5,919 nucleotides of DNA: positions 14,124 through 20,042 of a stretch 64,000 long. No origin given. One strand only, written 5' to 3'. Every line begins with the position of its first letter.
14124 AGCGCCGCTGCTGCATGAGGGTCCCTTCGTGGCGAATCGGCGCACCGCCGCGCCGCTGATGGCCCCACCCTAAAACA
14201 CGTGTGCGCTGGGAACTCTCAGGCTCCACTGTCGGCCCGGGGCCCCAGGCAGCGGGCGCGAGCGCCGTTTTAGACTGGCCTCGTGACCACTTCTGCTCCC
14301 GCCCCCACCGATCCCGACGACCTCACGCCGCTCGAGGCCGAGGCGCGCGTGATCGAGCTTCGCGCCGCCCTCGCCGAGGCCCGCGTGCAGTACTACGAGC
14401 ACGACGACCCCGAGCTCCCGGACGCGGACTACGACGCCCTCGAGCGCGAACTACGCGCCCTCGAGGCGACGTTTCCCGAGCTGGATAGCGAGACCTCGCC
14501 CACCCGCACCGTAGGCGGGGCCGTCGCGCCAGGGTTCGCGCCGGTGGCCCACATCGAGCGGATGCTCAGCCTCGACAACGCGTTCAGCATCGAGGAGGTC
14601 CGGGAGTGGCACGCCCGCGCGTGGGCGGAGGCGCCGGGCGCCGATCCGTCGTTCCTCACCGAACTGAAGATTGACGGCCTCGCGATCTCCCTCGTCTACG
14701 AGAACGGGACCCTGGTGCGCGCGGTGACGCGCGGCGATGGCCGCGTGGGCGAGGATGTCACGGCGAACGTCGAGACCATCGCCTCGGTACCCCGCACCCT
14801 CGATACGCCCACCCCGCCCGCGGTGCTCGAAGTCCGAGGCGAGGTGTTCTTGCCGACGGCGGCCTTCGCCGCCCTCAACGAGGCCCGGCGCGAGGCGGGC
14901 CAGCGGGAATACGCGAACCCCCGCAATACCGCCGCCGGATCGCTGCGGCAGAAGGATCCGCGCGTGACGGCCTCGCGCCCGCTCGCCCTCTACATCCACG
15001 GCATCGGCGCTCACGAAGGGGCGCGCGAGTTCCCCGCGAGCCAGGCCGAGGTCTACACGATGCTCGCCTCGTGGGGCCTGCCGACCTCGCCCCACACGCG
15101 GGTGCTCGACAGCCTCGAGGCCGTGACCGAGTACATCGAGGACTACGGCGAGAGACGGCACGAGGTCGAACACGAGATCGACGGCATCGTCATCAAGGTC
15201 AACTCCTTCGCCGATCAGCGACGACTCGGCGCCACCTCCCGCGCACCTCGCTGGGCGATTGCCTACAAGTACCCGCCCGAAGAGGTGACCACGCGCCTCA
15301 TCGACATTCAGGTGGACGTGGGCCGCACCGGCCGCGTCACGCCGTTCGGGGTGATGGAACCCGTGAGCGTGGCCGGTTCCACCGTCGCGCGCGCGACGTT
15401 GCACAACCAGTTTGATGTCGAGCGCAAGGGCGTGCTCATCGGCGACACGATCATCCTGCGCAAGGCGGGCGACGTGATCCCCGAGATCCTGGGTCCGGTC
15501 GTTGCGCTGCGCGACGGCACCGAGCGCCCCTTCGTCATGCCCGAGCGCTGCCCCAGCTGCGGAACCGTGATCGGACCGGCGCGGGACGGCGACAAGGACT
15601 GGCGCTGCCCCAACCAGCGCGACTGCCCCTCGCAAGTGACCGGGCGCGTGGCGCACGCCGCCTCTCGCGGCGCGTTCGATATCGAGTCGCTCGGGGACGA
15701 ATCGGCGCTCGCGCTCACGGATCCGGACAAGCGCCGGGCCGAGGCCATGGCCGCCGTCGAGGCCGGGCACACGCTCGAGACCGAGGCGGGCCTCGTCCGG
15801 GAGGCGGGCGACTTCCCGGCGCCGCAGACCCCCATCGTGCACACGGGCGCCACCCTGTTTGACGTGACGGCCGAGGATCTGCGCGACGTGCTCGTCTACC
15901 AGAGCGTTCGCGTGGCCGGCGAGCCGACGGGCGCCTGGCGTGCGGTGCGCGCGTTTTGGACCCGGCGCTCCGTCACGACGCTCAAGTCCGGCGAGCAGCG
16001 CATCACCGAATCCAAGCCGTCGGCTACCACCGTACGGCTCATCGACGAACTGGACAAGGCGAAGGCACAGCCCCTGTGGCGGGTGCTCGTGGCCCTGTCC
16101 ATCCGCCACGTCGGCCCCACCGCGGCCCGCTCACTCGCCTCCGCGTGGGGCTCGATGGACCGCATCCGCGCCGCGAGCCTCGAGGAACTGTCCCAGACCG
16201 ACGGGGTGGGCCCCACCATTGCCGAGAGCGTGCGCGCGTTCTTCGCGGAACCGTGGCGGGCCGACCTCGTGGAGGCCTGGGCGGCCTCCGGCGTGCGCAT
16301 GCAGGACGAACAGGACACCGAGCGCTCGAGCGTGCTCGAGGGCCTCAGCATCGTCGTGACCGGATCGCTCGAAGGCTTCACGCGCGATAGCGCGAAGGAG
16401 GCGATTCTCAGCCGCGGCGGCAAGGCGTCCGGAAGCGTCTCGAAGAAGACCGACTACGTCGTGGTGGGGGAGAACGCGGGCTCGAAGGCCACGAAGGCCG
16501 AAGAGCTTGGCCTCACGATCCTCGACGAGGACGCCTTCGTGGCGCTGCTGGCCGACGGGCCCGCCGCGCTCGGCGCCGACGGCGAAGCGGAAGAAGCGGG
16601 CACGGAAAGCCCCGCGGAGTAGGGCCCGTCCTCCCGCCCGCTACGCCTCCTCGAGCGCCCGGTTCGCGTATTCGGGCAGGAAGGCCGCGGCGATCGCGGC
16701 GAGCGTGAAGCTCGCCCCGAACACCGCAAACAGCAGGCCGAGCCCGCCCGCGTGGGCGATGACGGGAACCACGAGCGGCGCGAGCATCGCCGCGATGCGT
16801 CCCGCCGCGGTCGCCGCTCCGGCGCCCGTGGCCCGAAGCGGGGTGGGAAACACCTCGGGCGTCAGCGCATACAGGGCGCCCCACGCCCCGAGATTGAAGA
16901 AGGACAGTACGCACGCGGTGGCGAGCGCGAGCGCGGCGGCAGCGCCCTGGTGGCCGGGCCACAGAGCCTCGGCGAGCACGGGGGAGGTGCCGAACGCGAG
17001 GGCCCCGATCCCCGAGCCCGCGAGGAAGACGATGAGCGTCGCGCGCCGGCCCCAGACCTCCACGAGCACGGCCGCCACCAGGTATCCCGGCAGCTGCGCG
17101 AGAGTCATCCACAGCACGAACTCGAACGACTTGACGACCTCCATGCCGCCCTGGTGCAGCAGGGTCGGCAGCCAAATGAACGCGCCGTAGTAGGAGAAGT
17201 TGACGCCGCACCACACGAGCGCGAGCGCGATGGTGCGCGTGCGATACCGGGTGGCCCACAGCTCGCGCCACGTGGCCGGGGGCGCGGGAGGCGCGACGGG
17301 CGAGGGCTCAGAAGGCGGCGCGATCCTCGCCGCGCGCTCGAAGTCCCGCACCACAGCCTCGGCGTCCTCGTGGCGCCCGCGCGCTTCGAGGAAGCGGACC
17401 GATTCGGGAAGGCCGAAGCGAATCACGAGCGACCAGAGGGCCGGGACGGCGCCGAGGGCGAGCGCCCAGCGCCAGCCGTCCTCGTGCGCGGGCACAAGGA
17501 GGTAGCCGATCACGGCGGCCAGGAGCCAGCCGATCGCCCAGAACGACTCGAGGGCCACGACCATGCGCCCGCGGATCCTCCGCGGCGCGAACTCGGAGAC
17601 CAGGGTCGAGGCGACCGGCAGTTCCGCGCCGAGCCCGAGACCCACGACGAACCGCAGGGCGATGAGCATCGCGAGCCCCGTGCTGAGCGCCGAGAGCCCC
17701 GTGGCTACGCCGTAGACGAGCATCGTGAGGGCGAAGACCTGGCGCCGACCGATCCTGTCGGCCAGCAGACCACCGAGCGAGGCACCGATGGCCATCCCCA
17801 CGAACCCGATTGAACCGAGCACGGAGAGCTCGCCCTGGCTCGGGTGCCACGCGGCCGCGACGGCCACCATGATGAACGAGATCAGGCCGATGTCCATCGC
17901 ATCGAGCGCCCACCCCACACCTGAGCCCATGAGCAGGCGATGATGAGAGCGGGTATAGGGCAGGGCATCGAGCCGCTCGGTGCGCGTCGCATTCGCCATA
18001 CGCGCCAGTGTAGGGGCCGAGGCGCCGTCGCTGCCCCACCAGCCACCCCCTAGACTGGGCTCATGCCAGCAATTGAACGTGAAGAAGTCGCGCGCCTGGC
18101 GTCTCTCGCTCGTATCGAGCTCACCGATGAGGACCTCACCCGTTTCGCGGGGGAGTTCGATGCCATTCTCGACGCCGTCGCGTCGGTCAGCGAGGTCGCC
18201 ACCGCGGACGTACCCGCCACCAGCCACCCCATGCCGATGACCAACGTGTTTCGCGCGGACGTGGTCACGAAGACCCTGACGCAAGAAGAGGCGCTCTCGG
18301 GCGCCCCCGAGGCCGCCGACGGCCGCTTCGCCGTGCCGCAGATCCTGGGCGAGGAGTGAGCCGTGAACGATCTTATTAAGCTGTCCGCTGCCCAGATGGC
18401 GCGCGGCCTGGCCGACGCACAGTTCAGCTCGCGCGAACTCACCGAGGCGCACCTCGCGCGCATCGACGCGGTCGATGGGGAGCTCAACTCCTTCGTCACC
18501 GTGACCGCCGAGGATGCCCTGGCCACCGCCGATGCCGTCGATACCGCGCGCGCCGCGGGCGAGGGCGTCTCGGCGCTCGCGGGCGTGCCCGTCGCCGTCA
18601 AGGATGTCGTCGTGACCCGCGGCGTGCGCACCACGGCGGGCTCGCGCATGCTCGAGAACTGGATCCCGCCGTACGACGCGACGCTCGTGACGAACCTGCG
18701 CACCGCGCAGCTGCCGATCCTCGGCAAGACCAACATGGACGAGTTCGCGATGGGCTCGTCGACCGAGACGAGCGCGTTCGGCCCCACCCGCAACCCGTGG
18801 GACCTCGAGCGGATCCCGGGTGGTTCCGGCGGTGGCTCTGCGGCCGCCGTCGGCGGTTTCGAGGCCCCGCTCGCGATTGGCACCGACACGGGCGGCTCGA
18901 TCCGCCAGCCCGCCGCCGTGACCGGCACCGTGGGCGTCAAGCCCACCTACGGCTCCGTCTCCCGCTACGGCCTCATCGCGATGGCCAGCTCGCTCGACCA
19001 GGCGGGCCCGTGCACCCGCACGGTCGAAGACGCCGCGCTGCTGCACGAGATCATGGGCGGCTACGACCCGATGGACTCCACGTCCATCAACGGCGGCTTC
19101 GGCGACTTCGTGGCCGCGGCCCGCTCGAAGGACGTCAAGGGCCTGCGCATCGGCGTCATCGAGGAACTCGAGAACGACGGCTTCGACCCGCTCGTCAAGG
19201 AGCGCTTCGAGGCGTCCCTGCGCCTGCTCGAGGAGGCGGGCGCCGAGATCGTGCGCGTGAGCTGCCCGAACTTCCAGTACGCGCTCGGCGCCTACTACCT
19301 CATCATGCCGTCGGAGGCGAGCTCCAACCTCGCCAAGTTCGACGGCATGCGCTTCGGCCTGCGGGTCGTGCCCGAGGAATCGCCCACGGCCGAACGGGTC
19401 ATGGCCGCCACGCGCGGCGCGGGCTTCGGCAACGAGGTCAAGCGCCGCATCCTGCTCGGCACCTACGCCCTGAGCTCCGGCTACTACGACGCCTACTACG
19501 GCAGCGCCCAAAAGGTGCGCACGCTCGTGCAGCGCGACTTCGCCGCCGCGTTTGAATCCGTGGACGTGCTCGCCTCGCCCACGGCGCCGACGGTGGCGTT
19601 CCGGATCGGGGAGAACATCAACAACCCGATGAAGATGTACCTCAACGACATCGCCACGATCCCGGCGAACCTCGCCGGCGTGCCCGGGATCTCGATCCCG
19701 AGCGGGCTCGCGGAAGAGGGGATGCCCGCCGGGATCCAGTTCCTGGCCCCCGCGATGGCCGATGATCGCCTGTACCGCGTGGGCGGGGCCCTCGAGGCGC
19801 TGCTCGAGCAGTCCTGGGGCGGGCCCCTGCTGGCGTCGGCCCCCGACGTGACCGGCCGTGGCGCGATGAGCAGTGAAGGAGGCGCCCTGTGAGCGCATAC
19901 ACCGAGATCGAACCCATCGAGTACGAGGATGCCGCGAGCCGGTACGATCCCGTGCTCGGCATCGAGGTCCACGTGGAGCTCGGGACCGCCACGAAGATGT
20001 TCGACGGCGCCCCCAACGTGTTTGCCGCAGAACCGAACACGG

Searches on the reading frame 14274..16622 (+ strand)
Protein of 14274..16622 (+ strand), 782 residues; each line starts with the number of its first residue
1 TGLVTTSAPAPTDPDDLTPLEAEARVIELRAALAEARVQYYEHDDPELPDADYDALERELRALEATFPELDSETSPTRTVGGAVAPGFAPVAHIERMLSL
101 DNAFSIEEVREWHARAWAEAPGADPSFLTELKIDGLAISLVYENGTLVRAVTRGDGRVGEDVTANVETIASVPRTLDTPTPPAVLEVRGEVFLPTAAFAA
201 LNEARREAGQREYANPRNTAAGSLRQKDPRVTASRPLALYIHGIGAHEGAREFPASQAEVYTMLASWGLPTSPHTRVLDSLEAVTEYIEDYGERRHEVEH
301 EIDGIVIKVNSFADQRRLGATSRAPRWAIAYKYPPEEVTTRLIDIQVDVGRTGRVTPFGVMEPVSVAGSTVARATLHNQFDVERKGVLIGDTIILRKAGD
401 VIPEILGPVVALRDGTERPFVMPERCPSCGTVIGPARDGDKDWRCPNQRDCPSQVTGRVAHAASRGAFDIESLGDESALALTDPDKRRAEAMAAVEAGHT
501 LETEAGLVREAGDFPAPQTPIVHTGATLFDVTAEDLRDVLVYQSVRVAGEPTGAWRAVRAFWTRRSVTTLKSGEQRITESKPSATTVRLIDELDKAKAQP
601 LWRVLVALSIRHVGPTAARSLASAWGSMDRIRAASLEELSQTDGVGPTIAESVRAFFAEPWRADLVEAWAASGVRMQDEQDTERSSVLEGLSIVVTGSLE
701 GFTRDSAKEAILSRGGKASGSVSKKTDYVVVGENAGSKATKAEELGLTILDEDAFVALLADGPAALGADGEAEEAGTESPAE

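Call 33: search_protein_families(library=pfam, max_evalue=0.00001, proteins=[window:14274-16622:+])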
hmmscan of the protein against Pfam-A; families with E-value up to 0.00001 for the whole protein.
window:14274-16622:+ (782 aa): 6 families
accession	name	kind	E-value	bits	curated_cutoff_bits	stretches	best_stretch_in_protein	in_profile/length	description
PF01653.23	DNA_ligase_aden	-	2.8e-92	309.2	27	1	88-336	4-253/253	NAD-dependent DNA ligase adenylation domain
PF03120.22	DNA_ligase_OB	-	6.3e-29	100.1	32.9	1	339-416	1-78/79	NAD-dependent DNA ligase OB-fold domain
PF12826.13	HHH_2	-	7.3e-22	77.7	27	1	603-666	1-64/64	Helix-hairpin-helix motif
PF00533.33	BRCT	-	2.5e-13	50.5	21.3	1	685-758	3-77/78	BRCA1 C Terminus (BRCT) domain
PF14520.12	HHH_5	-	4.7e-07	30.6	27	1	608-654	5-52/57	Helix-hairpin-helix domain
PF03119.21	DNA_ligase_ZBD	-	9.3e-07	29.1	25.8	1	425-452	1-26/27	NAD-dependent DNA ligase C4 zinc finger domain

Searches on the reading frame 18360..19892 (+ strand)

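Call 33: search_protein_families(library=pfam, max_evalue=0.00001, proteins=[window:18360-19892:+])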
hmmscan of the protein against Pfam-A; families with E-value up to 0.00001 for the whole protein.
window:18360-19892:+ (510 aa): 1 family
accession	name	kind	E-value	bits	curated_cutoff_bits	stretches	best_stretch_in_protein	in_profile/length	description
PF01425.27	Amidase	-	4.6e-152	507.6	27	1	26-471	1-444/445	Amidase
